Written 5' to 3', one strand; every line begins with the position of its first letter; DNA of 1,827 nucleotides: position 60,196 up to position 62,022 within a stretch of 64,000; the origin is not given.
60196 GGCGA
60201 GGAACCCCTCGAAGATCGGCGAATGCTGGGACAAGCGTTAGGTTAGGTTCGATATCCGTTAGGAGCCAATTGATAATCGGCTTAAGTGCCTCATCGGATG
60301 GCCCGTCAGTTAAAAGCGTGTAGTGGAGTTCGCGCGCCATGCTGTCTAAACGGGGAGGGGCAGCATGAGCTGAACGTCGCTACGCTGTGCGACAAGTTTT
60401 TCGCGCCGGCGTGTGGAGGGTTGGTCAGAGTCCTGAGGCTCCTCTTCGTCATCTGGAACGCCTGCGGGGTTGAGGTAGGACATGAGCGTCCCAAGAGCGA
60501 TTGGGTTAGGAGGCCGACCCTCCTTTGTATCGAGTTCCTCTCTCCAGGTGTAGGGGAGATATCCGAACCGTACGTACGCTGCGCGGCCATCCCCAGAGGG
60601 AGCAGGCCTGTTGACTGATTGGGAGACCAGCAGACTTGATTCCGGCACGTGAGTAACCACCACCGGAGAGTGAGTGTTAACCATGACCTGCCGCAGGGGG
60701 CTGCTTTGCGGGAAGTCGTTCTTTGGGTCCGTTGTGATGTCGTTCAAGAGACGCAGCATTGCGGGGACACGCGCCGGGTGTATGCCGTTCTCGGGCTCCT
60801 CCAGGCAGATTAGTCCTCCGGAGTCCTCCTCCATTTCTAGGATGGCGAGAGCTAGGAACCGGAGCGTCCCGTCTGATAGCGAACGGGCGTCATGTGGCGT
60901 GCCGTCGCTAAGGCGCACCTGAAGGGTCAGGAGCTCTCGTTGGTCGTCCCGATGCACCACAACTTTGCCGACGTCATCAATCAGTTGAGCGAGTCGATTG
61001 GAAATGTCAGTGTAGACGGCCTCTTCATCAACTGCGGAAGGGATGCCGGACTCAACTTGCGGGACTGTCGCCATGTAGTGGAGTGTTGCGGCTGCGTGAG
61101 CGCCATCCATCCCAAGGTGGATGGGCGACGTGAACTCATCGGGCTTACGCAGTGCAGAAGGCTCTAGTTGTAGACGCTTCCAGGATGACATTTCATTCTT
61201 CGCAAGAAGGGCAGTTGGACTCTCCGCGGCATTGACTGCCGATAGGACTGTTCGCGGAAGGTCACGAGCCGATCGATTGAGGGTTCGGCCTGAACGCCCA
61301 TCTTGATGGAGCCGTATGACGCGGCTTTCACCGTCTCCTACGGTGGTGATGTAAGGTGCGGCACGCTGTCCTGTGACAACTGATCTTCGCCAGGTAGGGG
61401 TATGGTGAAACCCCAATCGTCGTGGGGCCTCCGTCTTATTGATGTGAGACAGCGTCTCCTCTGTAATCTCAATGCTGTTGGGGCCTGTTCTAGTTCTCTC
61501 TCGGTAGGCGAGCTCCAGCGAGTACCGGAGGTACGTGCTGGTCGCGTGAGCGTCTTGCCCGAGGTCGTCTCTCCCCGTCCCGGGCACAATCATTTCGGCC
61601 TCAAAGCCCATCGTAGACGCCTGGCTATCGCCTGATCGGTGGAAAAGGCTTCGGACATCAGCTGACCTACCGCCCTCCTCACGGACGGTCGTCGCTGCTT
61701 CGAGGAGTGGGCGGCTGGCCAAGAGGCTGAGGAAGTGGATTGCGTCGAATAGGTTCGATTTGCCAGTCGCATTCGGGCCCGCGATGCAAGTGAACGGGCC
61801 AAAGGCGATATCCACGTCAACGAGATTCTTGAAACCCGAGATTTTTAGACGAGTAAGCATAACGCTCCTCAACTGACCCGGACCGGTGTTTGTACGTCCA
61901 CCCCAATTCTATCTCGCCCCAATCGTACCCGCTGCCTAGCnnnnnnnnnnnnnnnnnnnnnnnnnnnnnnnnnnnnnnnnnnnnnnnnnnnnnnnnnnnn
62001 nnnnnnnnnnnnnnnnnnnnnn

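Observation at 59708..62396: ABC/AAA_21-type ATPase + DUF4276-like protein cassette (PARIS/OLD/AbiL-like architecture), possibly with a third upstream gene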

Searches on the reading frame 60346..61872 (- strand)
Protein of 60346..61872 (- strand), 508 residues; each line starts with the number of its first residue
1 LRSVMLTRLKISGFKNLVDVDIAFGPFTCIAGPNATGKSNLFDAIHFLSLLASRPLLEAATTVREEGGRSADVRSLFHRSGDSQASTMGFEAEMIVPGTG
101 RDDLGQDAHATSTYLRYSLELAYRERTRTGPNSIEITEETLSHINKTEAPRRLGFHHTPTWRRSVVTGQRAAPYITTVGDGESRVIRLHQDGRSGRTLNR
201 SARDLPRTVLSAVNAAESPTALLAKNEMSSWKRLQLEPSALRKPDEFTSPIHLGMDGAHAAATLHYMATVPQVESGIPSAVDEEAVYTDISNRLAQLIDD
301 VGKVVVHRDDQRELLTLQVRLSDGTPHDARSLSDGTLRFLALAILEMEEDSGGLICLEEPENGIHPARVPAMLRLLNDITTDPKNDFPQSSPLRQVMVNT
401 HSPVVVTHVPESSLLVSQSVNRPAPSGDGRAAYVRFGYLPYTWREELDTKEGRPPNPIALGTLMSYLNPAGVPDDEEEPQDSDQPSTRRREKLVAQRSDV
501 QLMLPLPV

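Call 3: search_protein_families(library=pfam, proteins=[window:60346-61872:-], max_evalue=1)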
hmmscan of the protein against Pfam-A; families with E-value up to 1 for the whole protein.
window:60346-61872:- (508 aa): 8 families
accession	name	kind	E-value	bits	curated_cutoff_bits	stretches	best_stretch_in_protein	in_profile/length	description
PF13304.12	AAA_21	-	4.7e-25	89.7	27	2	278-406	180-303/304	AAA domain, putative AbiEii toxin, Type IV TA system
PF13175.12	AAA_15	-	5.4e-15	56.3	32.1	2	323-406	292-374/374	AAA ATPase domain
PF02463.25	SMC_N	-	2.6e-09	37.2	40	1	5-54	1-54/220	RecF/RecN/SMC N terminal domain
PF13476.12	AAA_23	-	1.5e-07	32.7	27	1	8-48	1-42/201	AAA domain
PF11398.14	DUF2813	-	8.3e-05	22.6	21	1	5-47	2-44/372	Protein of unknown function (DUF2813)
PF13555.12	AAA_29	-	0.0017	18.5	27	1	14-48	12-45/61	P-loop containing region of AAA domain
PF00005.33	ABC_tran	-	0.081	14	25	0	18-46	4-32/137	ABC transporter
PF13514.12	AAA_27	-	0.19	11.7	22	1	6-46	3-47/206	AAA domain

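Call 4: search_protein_families(library=padloc, proteins=[window:60346-61872:-], max_evalue=1)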
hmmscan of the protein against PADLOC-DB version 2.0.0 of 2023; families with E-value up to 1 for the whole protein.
window:60346-61872:- (508 aa): 110 families (the best 25 are shown)
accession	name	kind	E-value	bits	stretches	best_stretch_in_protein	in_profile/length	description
PDLC04184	HEC-01A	-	1.9e-104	348.2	1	5-412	1-397/464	-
PDLC04178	HEC-01A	-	4e-32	109.7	1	3-408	6-333/399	-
PDLC04182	HEC-01A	-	8.7e-28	95.4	1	5-409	3-354/406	-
PDLC02980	AriA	-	4.2e-27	93.9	2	290-406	182-303/304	-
PDLC04176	HEC-01A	-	1.2e-25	88.7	2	6-78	3-72/371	-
PDLC04393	PDC-M07A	-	6.1e-25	86.1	2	325-430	281-377/435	-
PDLC04392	PDC-M07A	-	3e-24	83.8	2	225-428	190-373/432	-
PDLC04391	PDC-M07A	-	3.5e-24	83.5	1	5-407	1-350/412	-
PDLC04135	mad3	-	5.5e-23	80.1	1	5-409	1-330/374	mads_3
PDLC04177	HEC-01A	-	6.4e-22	76.1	1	21-412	22-346/393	-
PDLC04175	HEC-01A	-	6.7e-22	76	2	283-414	198-320/363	-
PDLC04389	PDC-M07A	-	3.8e-21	73.6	2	316-408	275-373/443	-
PDLC04180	HEC-01A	-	6.3e-21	73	2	5-81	2-76/382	-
PDLC04541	PDC-M25A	-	1.2e-19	68.7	2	5-52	1-48/380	-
PDLC02335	AbiLi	-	2.4e-17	61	1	3-385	47-228/326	AbiLi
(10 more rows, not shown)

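Call 5: search_protein_families(library=ncbifam, proteins=[window:60346-61872:-], max_evalue=1)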
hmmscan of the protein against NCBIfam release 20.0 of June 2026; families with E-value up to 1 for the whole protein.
window:60346-61872:- (508 aa): 25 families
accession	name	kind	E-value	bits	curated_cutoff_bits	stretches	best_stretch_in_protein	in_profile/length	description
NF047739.1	antiphage_MADS3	equivalog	5e-38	131.4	420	1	5-418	1-391/427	methylation-associated defense system AAA family ATPase MAD3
TIGR00611.2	recf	equivalog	1.1e-10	41.3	172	1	6-85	1-80/339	DNA replication/repair protein RecF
NF038234.1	retron_eff_Eco8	equivalog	7e-08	31.5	250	2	6-47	3-45/679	retron Eco8 family effector endonuclease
TIGR04435.1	restrict_AAA_1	hypoth_equivalog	1.1e-07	31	300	2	326-416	392-480/568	restriction system-associated AAA family ATPase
TIGR02168.1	SMC_prok_B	equivalog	4e-05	21.5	567.35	1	6-46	2-44/1181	chromosome segregation protein SMC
NF041760.1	PtuA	equivalog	0.00017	20.6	500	1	3-46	49-93/524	retron Ec78 anti-phage system effector ATPase PtuA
TIGR02169.1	SMC_prok_A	equivalog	0.00017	19.4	729.4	1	8-48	4-46/1165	chromosome segregation protein SMC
TIGR03411.1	urea_trans_UrtD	equivalog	0.00053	19.7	304.1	1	11-45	12-48/242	urea ABC transporter ATP-binding protein UrtD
NF010680.0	PRK14079.1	equivalog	0.00072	18.7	386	1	5-47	2-45/349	recombination protein F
TIGR00634.1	recN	equivalog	0.0028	16.6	407.85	1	5-83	1-74/563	DNA repair protein RecN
NF045487.1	ASRP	equivalog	0.0048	15.5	300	1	11-50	2-39/593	archaea-specific SMC-related protein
TIGR04521.1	ECF_ATPase_2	equivalog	0.0073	15.4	330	1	326-382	139-193/279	energy-coupling factor transporter ATPase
NF002572.0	PRK02224.1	equivalog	0.011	14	1087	1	6-81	3-78/888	DNA double-strand break repair ATPase Rad50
NF010170.0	PRK13651.1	equivalog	0.012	14.6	432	1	331-384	165-216/308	cobalt transporter ATP-binding subunit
TIGR00618.1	sbcc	subfamily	0.014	13.3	478.5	1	8-46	5-48/1043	exonuclease subunit SbcC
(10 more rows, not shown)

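Call 45: search_solved_structures(query=window:60346-61860:-, max_evalue=0.01)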
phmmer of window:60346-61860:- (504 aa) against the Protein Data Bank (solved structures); distinct sequences matched with E-value up to 0.01: 6.
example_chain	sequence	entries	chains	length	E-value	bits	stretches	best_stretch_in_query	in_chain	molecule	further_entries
6p74_A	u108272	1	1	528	5.5e-06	28.7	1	1-43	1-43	Putative ATP-dependent endonuclease of the OLD family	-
6zz6_A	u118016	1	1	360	0.0014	20.8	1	3-49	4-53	Structural maintenance of chromosomes protein 1,Structural maintenance of chromosomes prot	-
5h68_A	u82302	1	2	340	0.0022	20.2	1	2-44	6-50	Chromosome partition protein Smc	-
1w1w_A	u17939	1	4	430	0.0024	20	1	3-48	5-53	STRUCTURAL MAINTENANCE OF CHROMOSOME 1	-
6yuf_A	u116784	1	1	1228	0.0048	19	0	2-51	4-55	Structural maintenance of chromosomes protein 1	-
2vf7_A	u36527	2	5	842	0.0058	18.8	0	322-376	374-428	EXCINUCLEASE ABC, SUBUNIT A. | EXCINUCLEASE ABC SUBUNIT A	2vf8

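Call 58: find_homologous_proteins(query=window:60349-61860:-, max_evalue=1e-20)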
Query window:60349-61860:- (504 aa): 7655 proteins with E <= 1e-20 among 8000 candidates; the best 120 are listed.
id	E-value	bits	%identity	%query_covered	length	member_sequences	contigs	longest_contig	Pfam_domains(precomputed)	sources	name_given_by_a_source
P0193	0.0e+0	1125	100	100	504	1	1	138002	PF13175.13,PF13476.13,PF02463.26,PF13304.13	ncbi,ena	-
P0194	7.7e-242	821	75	100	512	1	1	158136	PF13175.13,PF13476.13,PF02463.26,PF13304.13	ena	-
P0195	3.8e-231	786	74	100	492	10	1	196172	PF13175.13,PF13476.13,PF02463.26,PF13304.13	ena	-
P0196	8.2e-223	759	70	100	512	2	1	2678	PF11398.15,PF13175.13,PF13476.13,PF02463.26,PF13304.13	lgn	-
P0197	1.8e-168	579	57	100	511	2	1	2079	PF13175.13,PF02463.26,PF13304.13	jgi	jgi:predicted ATPase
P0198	2.4e-168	579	57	99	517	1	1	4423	PF11398.15,PF13175.13,PF13476.13,PF02463.26,PF13304.13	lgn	-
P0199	4.0e-168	578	57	99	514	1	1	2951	PF13175.13,PF13476.13,PF02463.26,PF13304.13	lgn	-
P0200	5.7e-168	578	56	99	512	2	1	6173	PF13175.13,PF02463.26,PF13304.13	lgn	-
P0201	3.3e-167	575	57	96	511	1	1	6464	PF13175.13,PF13476.13,PF02463.26,PF13304.13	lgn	-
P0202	7.9e-167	574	58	97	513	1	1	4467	PF13175.13,PF13476.13,PF02463.26,PF13304.13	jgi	jgi:predicted ATPase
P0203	8.4e-167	574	55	100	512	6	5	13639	PF11398.15,PF13175.13,PF02463.26,PF13304.13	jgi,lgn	-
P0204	9.6e-167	574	56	99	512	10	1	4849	PF13175.13,PF13476.13,PF02463.26,PF13304.13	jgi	jgi:predicted ATPase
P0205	1.0e-166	574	55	100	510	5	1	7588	PF13175.13,PF13476.13,PF02463.26,PF13304.13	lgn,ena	-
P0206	2.0e-166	573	55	99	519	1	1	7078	PF11398.15,PF13175.13,PF13476.13,PF02463.26,PF13304.13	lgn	-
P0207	2.0e-166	573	57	99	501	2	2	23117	PF11398.15,PF13175.13,PF13476.13,PF02463.26,PF13304.13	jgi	-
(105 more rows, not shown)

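Call 60: find_encoding_contigs(protein=P0195, flank=8000, max_places=2)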
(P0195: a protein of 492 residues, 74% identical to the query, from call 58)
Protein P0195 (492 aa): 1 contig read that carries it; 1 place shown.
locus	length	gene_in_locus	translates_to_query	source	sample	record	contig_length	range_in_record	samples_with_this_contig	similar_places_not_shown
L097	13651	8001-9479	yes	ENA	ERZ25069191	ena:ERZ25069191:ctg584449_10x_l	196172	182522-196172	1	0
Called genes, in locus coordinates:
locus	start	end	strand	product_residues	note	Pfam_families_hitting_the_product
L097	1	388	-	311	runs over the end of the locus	PF00291:PALP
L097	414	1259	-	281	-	PF00899:ThiF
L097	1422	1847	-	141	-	PF02082:Rrf2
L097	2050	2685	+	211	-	PF01386:Ribosomal_L25p, PF14693:Ribosomal_TL5_C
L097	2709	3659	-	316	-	PF00551:Formyl_trans_N, PF02911:Formyl_trans_C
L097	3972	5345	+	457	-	PF11638:DnaA_N, PF00308:Bac_DnaA, PF01695:IstB_IS21, PF00004:AAA (weak), PF13401:AAA_22 (faint), PF08299:Bac_DnaA_C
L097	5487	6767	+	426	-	PF01018:GTP1_OBG, PF01926:MMR_HSR1, PF02421:FeoB_N, PF09269:DUF1967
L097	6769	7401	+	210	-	PF01467:CTP_transf_like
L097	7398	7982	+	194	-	-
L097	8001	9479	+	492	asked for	PF02463:SMC_N, PF13476:AAA_23 (weak), PF13304:AAA_21, PF13175:AAA_15 (weak)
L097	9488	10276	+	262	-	-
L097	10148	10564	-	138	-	PF00986:DNA_gyraseB_C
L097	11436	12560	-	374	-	PF02518:HATPase_c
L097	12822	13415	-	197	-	PF06042:NTP_transf_6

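Call 67: predict_structure(alignment_id=A2)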
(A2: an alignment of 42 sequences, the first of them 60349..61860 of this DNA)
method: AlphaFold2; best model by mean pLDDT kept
length: 504 residues; sequences in the alignment: 42
mean_pLDDT: 70.0   pTM: 0.49
mean pLDDT of the five models: 70.0, 65.8, 63.6, 56.2, 51.3
residues with pLDDT >= 90: 52; 70-90: 225; 50-70: 147; < 50: 80
segments of 3 or more residues with pLDDT < 50: 24-31, 62-64, 232-251, 348-352, 355-359, 375-377, 385-391, 466-488
pLDDT, mean of each block of 10 residues (from residue 1): 88 81 47 70 89 84 61 83 93 86 89 93 64 93 86 83 84 87 79 81 78 81 80 34 33 61 67 59 77 74 73 78 69 65 54 48 58 53 49 60 71 69 58 79 81 81 53 37 45 63 46
secondary structure, 60 per line:
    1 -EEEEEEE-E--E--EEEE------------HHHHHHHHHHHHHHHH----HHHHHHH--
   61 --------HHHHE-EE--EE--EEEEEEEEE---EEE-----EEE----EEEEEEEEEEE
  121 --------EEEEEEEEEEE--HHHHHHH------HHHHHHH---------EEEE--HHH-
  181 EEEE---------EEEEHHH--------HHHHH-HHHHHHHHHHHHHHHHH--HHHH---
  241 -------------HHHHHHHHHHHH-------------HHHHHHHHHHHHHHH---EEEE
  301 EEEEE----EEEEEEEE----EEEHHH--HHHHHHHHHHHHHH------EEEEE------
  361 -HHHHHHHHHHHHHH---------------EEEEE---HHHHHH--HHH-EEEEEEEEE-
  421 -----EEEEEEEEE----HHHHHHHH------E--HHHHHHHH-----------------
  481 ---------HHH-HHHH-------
elements in order: E2-8 E16-19 H32-47 H52-58 H69-72 E83-91 E95-97 E103-105 E110-120 E129-139 H142-148 H155-161 E171-174 E181-184 E194-197 H209-213 H215-231 H234-237 H254-265 H279-293 E297-305 E310-317 E322-324 H330-343 E350-354 H362-375 E391-395 H399-404 E411-419 E426-434 H439-446 H456-463 H494-497

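Call 70: search_protein_families(library=pfam, proteins=[L097:9488-10276:+, L097:7398-7982:+], max_evalue=0.001)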
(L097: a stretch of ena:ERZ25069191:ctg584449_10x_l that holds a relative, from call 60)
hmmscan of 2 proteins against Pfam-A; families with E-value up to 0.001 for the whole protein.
L097:9488-10276:+ (262 aa): 1 family
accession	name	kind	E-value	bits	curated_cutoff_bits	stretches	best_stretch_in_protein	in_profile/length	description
PF14103.11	DUF4276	-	0.0006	20.5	30.2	1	53-128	40-116/192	Domain of unknown function (DUF4276)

L097:7398-7982:+ (194 aa): 1 family
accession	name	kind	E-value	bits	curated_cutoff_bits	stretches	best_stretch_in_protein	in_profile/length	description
PF00156.33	Pribosyltran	-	0.00033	20.4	26.3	1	74-168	35-131/158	Phosphoribosyl transferase domain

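Call 72: search_protein_families(library=padloc, proteins=[L097:9488-10276:+, L097:8001-9479:+], max_evalue=0.001)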
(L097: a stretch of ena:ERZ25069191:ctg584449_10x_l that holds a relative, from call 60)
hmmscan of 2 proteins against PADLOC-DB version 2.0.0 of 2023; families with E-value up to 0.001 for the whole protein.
L097:9488-10276:+ (262 aa): 6 families
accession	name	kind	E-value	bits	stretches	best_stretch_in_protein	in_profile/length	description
PDLC04210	HEC-01B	-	5e-20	70.2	1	5-154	4-166/217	-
PDLC04211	HEC-01B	-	5.1e-09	34.1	1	66-150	73-161/167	-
PDLC04212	HEC-01B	-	0.00019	19.6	1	67-151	72-161/222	-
PDLC04197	HEC-01B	-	0.00041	18.1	1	65-121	51-104/192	-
PDLC04206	HEC-01B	-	0.00056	17.8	1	61-123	72-134/219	-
PDLC04209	HEC-01B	-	0.00067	17.5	1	68-140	72-150/219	-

L097:8001-9479:+ (492 aa): 71 families (the best 25 are shown)
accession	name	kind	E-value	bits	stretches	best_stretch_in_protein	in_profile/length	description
PDLC04184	HEC-01A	-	4.3e-104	347.1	1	1-435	1-438/464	-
PDLC04178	HEC-01A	-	5.7e-32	109.2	2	195-400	141-333/399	-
PDLC04182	HEC-01A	-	1.1e-27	95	2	109-405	99-358/406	-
PDLC04391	PDC-M07A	-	1.9e-26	91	1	1-406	1-357/412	-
PDLC04176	HEC-01A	-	1.5e-25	88.3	2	258-406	187-329/371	-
PDLC02980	AriA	-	2e-25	88.4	2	288-399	187-304/304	-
PDLC04135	mad3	-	2.4e-24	84.6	2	1-87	1-98/374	mads_3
PDLC04393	PDC-M07A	-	3.3e-24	83.7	2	242-406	212-361/435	-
PDLC04392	PDC-M07A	-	6.3e-23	79.5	2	222-399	191-352/432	-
PDLC04389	PDC-M07A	-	9.5e-23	78.9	2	260-429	222-401/443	-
PDLC04541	PDC-M25A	-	5.6e-22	76.4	2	205-403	140-315/380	-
PDLC04180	HEC-01A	-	2.9e-21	74.1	1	2-399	3-322/382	-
PDLC04177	HEC-01A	-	8.7e-21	72.4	2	279-403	233-345/393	-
PDLC04175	HEC-01A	-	1.4e-19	68.4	2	237-374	168-299/363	-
PDLC04183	HEC-01A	-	2.3e-17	61.1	2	2-52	5-55/402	-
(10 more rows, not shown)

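Call 74: fold_search(model_id=the predicted structure, library=pdb)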
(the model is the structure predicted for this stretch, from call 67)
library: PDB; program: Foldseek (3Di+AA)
matches with E <= 10: 666; with E <= 0.001: 116
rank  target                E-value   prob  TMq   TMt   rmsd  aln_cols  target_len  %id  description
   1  9n6c_D                9.1e-09  1.00  0.21  0.25  23.3       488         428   12  Structure of the Retron IA Complex without the HNH Nuclease (released 2025-04-23)
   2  8eea_B                2.0e-08  1.00  0.20  0.25  21.0       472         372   15  Structure of E.coli Septu (PtuAB) complex (released 2023-12-27)
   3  9n69_A                2.4e-08  1.00  0.21  0.20  24.2       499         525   12  Structure of the retron IA complex with HNH nuclease in the "down" orientation (released 2025-04-23)
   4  9n69_C                2.8e-08  1.00  0.21  0.24  26.4       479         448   14  Structure of the retron IA complex with HNH nuclease in the "down" orientation (released 2025-04-23)
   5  9n69_D                2.9e-08  1.00  0.20  0.23  23.4       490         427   13  Structure of the retron IA complex with HNH nuclease in the "down" orientation (released 2025-04-23)
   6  9n69_B                3.7e-08  1.00  0.21  0.21  26.3       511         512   14  Structure of the retron IA complex with HNH nuclease in the "down" orientation (released 2025-04-23)
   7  9n6c_C                6.1e-08  1.00  0.22  0.24  18.2       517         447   12  Structure of the Retron IA Complex without the HNH Nuclease (released 2025-04-23)
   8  9n6b_A                7.6e-08  1.00  0.20  0.20  25.7       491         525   12  Structure of the retron IA complex with HNH nuclease in the "up" orientation (released 2025-04-23)
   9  8eea_A                8.6e-08  1.00  0.20  0.25  21.3       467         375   14  Structure of E.coli Septu (PtuAB) complex (released 2023-12-27)
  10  5h68_B                1.4e-07  1.00  0.23  0.32  16.8       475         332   14  Crystal structure of an engaged dimer of the Geobacillus stearothermophilus SMC head domain (released 2017-03-15)
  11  9n6b_C                1.4e-07  1.00  0.21  0.23  27.1       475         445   14  Structure of the retron IA complex with HNH nuclease in the "up" orientation (released 2025-04-23)
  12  8sux_C                1.7e-07  1.00  0.21  0.27  19.5       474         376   14  Structure of E. coli PtuA hexamer (released 2024-01-10)
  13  9l7p_B                1.8e-07  1.00  0.21  0.22  19.4       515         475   13  Cryo-EM structure of retron Ec78 system complex (released 2025-12-10)
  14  8eea_D                1.9e-07  1.00  0.21  0.23  21.5       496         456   14  Structure of E.coli Septu (PtuAB) complex (released 2023-12-27)
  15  8eea_C                2.0e-07  1.00  0.18  0.20  21.5       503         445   15  Structure of E.coli Septu (PtuAB) complex (released 2023-12-27)
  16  8sux_F                2.3e-07  1.00  0.20  0.26  20.9       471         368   15  Structure of E. coli PtuA hexamer (released 2024-01-10)
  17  9l7p_C                3.3e-07  1.00  0.21  0.25  16.7       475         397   13  Cryo-EM structure of retron Ec78 system complex (released 2025-12-10)
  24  9n6c_B                6.8e-07  1.00  0.22  0.25  17.5       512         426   12  Structure of the Retron IA Complex without the HNH Nuclease (released 2025-04-23)
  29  9l7p_D                1.1e-06  1.00  0.19  0.21  24.6       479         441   14  Cryo-EM structure of retron Ec78 system complex (released 2025-12-10)
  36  9l7p_A                1.7e-06  1.00  0.19  0.18  24.4       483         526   15  Cryo-EM structure of retron Ec78 system complex (released 2025-12-10)
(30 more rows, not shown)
